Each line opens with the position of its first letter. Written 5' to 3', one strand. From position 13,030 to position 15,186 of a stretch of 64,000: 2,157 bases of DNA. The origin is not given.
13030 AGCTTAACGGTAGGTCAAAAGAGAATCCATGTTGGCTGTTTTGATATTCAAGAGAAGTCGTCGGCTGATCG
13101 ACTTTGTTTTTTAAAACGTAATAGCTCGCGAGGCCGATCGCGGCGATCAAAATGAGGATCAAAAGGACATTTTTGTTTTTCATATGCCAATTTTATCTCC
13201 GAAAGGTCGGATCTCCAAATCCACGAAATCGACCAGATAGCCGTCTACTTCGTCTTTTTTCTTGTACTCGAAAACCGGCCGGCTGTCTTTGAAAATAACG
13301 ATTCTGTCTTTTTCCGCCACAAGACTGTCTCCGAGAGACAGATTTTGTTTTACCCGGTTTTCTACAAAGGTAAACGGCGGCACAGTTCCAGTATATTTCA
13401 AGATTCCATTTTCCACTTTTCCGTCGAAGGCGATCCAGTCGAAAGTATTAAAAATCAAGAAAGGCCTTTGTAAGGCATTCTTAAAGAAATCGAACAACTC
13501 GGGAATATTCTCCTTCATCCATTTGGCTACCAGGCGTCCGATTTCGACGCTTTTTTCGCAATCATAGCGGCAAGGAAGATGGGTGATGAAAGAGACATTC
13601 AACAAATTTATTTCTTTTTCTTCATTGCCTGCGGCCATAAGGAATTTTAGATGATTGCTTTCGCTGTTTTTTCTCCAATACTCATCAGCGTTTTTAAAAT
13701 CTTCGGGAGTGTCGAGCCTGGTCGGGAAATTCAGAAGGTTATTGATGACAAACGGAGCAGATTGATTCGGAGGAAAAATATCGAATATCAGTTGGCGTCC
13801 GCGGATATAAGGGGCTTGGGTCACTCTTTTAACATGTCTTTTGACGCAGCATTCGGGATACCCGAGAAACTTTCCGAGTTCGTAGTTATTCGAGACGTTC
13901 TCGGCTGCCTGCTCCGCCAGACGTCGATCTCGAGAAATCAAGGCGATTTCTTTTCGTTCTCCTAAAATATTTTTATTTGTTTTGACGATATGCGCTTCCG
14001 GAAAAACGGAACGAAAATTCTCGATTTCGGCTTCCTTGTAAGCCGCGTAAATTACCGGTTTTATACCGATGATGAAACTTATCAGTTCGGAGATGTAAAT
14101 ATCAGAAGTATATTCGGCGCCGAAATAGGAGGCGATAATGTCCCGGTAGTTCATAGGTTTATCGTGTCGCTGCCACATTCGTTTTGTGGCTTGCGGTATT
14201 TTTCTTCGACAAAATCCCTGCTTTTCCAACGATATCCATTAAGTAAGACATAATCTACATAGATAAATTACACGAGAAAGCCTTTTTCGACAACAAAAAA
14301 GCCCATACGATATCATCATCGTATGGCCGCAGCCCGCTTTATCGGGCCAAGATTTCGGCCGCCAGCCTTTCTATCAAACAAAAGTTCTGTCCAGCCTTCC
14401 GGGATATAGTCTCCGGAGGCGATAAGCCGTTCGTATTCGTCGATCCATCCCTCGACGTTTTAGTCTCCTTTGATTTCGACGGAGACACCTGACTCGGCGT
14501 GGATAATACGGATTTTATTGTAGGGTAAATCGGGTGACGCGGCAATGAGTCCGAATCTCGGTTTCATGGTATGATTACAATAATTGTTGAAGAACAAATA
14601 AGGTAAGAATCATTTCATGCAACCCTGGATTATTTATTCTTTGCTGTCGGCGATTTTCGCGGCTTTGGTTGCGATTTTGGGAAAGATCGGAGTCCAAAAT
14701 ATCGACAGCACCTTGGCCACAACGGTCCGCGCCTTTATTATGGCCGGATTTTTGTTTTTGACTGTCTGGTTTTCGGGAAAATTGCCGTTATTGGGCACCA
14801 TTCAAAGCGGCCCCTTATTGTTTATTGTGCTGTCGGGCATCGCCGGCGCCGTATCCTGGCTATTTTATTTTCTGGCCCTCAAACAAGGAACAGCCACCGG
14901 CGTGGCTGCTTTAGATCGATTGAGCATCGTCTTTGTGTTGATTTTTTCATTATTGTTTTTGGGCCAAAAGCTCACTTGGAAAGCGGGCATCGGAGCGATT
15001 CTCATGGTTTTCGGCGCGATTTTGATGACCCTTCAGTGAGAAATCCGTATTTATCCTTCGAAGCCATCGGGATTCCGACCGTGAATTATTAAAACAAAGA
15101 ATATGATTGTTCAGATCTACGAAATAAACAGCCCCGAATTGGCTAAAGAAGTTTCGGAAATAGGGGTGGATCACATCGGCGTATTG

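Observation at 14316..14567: Protein-like small ORF split by a single in-frame TAA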

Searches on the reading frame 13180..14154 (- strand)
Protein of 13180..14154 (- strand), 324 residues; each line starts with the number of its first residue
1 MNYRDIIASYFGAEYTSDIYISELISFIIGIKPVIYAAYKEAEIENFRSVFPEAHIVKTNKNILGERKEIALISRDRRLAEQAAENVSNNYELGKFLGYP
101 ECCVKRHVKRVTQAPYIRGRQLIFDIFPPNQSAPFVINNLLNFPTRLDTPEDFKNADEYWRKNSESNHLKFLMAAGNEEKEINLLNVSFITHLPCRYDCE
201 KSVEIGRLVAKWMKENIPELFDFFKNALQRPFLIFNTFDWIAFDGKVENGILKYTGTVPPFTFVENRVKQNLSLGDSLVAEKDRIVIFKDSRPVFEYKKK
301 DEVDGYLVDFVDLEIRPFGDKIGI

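Call 18: find_related_loci(query=window:13180-14154:-, collection=genome_contigs, flank=4000)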
Query window:13180-14154:- (324 aa) in genome_contigs; peptide patterns used: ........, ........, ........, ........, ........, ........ (x = any residue, [..] = any of these).
60 stretches matched a pattern; 1 encode a relative of the query (tblastn E <= 1e-3); 1 distinct loci.
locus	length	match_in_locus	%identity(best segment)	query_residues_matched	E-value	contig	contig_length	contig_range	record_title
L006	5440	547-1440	54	18-315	2e-106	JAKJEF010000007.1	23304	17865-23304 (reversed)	MAG: Patescibacteria group bacterium isolate UR.bin13 NODE_7_length_23304_cov_3.299823, whole genome shotgun sequence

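Call 40: search_protein_families(library=ncbifam, proteins=[window:13180-14154:-], max_evalue=1)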
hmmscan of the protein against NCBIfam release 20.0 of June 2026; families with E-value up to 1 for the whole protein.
window:13180-14154:- (324 aa): 0 families

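Call 41: search_protein_families(library=pfam, proteins=[window:13180-14154:-], max_evalue=1)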
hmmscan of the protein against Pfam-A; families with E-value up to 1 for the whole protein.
window:13180-14154:- (324 aa): 1 family
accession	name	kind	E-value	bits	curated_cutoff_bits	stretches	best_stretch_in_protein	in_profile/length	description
PF04467.17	DUF483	-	4.6e-06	27.1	25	1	89-111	34-56/122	Protein of unknown function (DUF483)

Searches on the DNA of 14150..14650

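Call 52: search_rna_families(source=window, start=14150, end=14650, threshold=evalue, max_evalue=1)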
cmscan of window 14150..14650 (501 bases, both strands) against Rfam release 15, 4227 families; matches with E-value up to 1: 0.
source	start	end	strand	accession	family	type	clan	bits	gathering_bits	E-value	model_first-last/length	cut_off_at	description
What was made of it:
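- There is no Rfam match even at E up to 1 (call 52).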

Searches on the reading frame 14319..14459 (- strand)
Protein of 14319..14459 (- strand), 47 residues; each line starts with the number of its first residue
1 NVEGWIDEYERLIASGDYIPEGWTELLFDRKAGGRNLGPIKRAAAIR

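Call 4: search_protein_families(library=pfam, proteins=[window:14319-14459:-], max_evalue=10)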
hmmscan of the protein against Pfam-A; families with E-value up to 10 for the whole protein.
seq(47 aa): 0 families
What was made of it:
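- Tried and rejected: Scans of the 83-aa product and of each half found nothing meaningful (call 4).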

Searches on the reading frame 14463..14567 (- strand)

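Call 4: search_protein_families(library=pfam, proteins=[window:14463-14567:-], max_evalue=10)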
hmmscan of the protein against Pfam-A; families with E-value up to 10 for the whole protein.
seq(35 aa): 1 family
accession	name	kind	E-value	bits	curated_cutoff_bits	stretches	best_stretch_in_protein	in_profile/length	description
PF09436.16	DUF2016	-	0.21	11.8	24.3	1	1-33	15-44/74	Domain of unknown function (DUF2016)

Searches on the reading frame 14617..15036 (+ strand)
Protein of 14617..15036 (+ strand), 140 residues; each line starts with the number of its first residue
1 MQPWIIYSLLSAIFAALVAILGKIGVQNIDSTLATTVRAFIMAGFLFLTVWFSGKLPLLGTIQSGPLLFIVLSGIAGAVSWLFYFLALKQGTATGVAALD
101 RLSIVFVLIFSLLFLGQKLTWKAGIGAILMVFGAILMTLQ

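Call 11: find_encoding_contigs(protein=window:14617-15036:+, flank=3000, max_places=10)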
Protein window:14617-15036:+ (140 aa): 11 contigs read that carry it; 5 places shown.
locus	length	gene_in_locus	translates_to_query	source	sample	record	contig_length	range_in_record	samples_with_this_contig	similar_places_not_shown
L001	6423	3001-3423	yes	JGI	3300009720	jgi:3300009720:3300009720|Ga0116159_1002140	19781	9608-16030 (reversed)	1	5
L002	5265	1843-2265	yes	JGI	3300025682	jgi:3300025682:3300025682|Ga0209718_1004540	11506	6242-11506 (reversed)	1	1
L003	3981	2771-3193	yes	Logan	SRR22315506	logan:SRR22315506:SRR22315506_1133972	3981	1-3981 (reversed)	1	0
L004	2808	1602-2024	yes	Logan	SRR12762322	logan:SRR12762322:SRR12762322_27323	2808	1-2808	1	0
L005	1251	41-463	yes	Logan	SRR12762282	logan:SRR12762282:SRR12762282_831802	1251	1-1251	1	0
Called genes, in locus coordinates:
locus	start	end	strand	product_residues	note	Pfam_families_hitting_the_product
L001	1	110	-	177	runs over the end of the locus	-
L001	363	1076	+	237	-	PF00588:SpoU_methylase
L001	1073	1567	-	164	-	-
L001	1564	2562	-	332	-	PF04467:DUF483 (faint)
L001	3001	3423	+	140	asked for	PF00892:EamA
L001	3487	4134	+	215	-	PF00697:PRAI, PF02581:TMP-TENI (weak)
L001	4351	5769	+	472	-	PF00009:GTP_EFTU, PF01926:MMR_HSR1, PF22042:EF-G_D2, PF11987:IF-2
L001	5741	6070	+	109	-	PF02033:RBFA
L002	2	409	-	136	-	?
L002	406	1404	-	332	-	PF04467:DUF483 (faint)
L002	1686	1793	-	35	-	-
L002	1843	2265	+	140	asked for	PF00892:EamA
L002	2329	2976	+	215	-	PF00697:PRAI, PF02581:TMP-TENI (weak)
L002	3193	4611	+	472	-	PF00009:GTP_EFTU, PF01926:MMR_HSR1, PF22042:EF-G_D2, PF11987:IF-2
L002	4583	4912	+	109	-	PF02033:RBFA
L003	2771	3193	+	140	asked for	PF00892:EamA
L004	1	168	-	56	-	?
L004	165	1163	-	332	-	PF04467:DUF483 (faint)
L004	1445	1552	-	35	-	-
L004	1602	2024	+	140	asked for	PF00892:EamA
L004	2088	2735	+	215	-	PF00697:PRAI, PF02581:TMP-TENI (weak)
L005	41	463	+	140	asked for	PF00892:EamA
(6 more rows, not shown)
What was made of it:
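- All contigs of the window's lineage listed in call 11 that span the site (L001-L004) show the same 438-nt gap between the flanking genes, so the deletion looks fixed in this population. Gene callers predicted the 35-aa peptide in three of four assemblies (call 11). Gene callers predicted it in three assemblies (call 11).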
